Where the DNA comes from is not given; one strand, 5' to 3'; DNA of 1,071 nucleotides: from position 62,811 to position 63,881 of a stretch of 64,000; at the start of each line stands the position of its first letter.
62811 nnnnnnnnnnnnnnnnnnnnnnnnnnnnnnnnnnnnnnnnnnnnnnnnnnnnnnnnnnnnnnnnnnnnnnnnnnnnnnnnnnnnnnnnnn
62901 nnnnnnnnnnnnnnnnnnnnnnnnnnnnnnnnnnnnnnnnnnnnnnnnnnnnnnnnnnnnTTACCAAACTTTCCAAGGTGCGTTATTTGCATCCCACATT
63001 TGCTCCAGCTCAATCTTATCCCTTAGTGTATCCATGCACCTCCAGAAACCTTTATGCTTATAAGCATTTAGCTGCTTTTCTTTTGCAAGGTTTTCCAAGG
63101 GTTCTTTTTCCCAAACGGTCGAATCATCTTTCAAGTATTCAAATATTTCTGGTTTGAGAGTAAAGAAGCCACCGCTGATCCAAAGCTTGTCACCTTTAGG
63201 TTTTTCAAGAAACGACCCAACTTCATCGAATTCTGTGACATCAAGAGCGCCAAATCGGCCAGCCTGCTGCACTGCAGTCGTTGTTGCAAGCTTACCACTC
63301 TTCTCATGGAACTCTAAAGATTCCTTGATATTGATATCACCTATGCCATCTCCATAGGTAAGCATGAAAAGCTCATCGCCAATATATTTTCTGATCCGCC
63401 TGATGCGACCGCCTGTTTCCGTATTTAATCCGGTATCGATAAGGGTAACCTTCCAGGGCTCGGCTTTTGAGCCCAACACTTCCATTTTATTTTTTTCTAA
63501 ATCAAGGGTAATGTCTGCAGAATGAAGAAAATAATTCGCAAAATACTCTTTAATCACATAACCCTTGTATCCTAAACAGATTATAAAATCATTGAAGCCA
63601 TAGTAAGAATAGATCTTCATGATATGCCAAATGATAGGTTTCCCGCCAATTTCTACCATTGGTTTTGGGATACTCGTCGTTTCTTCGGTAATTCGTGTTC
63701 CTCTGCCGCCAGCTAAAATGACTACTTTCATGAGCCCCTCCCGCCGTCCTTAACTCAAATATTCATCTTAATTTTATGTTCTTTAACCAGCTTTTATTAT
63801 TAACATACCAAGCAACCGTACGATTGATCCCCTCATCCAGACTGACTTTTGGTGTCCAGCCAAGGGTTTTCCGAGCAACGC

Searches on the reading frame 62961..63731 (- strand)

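Call 5: search_protein_families(library=pfam, proteins=[window:62961-63731:-])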
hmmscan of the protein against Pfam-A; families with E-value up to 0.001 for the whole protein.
window:62961-63731:- (256 aa): 2 families
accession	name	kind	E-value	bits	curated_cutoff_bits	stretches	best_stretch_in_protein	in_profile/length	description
PF00483.29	NTP_transferase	-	4.2e-21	76.1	21.2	1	2-213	1-207/245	Nucleotidyl transferase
PF12804.13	NTP_transf_3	-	1.5e-07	32.2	27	1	3-56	1-49/160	MobA-like NTP transferase domain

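Call 8: search_protein_families(library=ncbifam, proteins=[window:62961-63731:-], max_evalue=0.00001)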
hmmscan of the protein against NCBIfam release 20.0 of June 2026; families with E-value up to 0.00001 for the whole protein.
window:62961-63731:- (256 aa): 15 families
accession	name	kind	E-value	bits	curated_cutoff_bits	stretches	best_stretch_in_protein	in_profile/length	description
TIGR02623.1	G1P_cyt_trans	equivalog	1.4e-124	414.6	300.25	1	1-256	1-255/255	glucose-1-phosphate cytidylyltransferase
TIGR03992.1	Arch_glmU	subfamily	2.2e-23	82.8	292.1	2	1-74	1-74/393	bifunctional sugar-1-phosphate nucleotidylyltransferase/acetyltransferase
NF049965.1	GlMnHpPGnyltfHddC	equivalog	4.9e-23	81.9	300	1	1-206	1-181/221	D-glycero-D-manno-heptose 1-phosphate guanosyltransferase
NF052502.1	man1P_GTase_Rv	exception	3.1e-20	72.3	440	1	2-238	2-222/352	mannose-1-phosphate guanylyltransferase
NF041313.1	UDPGP_AglF_Halo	equivalog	1.8e-19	70.1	400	1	1-68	1-68/234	UTP--glucose-1-phosphate uridylyltransferase AglF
NF045761.1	NAMPUrTaseMurU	equivalog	5.1e-19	69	250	1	1-87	1-87/226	N-acetylmuramate alpha-1-phosphate uridylyltransferase MurU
NF041173.1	Sug_nt_acttase_Thmprot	equivalog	1e-15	57.6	600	1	1-235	1-216/405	bifunctional sugar-1-phosphate nucleotidylyltransferase/acetyltransferase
TIGR01208.1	rmlA_long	equivalog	3.4e-13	49.2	320.25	1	2-230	1-218/353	glucose-1-phosphate thymidylyltransferase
TIGR01099.1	galU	equivalog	1.1e-12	48.1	326.8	1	1-205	2-219/261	UTP--glucose-1-phosphate uridylyltransferase GalU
NF003670.0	PRK05293.1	equivalog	1.9e-12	46.8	470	1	4-238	8-250/382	glucose-1-phosphate adenylyltransferase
TIGR02091.1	glgC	equivalog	4.2e-11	42.5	424.9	1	3-237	3-250/364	glucose-1-phosphate adenylyltransferase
NF041135.1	IPPtranDIPPsyn_Thcocales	equivalog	3e-10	39.7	580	1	1-57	1-53/419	bifunctional L-myo-inositol-1-phosphate cytidylyltransferase/CDP-L-myo-inositol myo-inositolphosphotransferase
NF001947.0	PRK00725.1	subfamily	2.2e-09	36.6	470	1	3-181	19-196/426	glucose-1-phosphate adenylyltransferase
TIGR01173.1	glmU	equivalog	1.4e-07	30.8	366.85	1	1-70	1-67/452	bifunctional UDP-N-acetylglucosamine diphosphorylase/glucosamine-1-phosphate N-acetyltransferase GlmU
NF002772.0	PRK02862.1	equivalog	3.7e-07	29.2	537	0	119-183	117-184/429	glucose-1-phosphate adenylyltransferase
